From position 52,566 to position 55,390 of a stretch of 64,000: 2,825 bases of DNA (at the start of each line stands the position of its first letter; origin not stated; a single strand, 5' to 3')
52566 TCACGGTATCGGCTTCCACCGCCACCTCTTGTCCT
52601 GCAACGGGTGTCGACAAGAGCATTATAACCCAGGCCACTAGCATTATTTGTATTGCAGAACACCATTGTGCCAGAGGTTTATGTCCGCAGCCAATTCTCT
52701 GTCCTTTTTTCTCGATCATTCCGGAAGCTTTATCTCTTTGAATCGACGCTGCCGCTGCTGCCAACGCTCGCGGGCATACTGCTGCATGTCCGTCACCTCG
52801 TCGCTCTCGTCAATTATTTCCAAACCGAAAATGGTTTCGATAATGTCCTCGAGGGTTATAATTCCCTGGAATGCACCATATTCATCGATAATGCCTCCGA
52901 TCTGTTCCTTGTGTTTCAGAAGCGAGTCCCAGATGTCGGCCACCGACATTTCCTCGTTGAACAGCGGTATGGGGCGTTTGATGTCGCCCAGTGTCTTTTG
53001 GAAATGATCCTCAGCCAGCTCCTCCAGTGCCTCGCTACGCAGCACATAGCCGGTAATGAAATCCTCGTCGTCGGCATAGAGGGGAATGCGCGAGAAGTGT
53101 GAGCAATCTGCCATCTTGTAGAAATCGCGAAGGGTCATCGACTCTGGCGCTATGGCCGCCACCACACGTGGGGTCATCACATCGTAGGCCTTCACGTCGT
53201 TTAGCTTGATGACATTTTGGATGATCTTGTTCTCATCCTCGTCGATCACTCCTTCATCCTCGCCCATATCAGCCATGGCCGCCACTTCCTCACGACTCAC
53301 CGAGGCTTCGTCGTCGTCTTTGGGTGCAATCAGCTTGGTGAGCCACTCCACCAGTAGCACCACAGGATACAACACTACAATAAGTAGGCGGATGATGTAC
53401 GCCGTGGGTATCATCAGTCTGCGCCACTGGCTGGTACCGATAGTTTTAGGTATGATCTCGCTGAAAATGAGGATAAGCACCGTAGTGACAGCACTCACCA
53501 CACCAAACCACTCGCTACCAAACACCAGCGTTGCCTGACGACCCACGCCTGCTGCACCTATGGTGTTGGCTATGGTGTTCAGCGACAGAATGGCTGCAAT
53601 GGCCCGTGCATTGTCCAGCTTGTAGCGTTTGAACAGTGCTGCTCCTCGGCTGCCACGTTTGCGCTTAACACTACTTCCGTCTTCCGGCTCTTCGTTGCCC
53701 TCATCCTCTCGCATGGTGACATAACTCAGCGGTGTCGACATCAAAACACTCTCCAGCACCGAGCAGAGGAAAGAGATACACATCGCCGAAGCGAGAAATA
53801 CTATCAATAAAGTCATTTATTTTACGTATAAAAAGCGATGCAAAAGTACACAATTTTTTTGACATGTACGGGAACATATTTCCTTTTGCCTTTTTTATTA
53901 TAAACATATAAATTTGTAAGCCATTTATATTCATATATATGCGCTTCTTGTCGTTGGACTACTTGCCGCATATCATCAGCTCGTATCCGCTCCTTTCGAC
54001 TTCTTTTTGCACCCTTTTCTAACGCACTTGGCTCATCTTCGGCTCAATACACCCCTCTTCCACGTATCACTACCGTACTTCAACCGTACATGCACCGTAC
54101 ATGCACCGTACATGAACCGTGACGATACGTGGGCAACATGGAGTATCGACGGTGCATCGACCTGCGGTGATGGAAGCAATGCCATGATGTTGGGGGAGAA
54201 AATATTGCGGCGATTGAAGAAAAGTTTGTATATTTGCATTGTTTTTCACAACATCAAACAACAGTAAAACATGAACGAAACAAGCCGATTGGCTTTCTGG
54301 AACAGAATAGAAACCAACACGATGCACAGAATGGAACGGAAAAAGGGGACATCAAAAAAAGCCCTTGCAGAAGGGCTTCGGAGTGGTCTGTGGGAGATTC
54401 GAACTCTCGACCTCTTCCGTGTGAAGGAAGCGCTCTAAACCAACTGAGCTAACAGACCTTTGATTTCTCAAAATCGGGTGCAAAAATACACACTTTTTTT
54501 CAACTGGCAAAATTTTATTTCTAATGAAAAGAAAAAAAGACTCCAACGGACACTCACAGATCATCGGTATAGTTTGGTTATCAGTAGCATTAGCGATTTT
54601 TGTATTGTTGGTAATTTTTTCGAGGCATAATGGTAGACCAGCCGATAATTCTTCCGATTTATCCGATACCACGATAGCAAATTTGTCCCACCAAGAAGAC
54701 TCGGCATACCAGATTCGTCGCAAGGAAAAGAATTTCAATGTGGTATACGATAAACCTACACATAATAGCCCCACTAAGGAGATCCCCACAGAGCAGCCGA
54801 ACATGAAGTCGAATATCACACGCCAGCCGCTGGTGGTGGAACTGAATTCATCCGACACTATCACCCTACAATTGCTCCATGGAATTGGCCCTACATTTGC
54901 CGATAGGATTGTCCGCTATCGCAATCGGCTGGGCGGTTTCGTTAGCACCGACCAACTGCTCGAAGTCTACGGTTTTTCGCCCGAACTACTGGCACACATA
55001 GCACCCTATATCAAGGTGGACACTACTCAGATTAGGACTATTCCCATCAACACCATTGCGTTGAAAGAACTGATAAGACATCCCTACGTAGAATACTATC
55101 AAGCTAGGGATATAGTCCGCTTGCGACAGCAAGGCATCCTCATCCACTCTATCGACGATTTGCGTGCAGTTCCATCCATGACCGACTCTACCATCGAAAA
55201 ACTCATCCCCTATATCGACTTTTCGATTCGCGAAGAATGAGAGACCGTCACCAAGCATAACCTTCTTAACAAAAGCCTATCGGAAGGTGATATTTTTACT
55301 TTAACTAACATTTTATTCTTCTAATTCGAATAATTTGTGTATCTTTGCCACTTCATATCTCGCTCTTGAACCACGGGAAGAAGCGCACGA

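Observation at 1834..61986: Dispersed family of 11-bp phased tandem arrays, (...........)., in intergenic regions, mostly upstream of exported-protein genes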

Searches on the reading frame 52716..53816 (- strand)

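Call 13: search_protein_families(library=pfam, proteins=[window:52716-53816:-])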
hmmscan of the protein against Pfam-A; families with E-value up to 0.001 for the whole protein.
window:52716-53816:- (366 aa): 2 families
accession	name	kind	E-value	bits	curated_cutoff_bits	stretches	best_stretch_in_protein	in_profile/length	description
PF01595.25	CNNM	-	5.6e-29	101.5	28.4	1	12-195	7-181/181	Cyclin M transmembrane N-terminal domain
PF00571.33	CBS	-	7.6e-11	42.6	24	1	277-329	2-55/57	CBS domain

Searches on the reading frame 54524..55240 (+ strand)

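Call 13: search_protein_families(library=pfam, proteins=[window:54524-55240:+])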
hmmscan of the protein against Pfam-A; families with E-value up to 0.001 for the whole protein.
window:54524-55240:+ (238 aa): 2 families
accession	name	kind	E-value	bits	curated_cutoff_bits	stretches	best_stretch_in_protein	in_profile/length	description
PF12836.13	HHH_3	-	8.2e-27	93.5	27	2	105-163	6-64/65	Helix-hairpin-helix motif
PF21687.3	T2SSK_1st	-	2.1e-06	28.8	26.2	0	190-231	62-102/107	Type II secretion system (T2SS), protein K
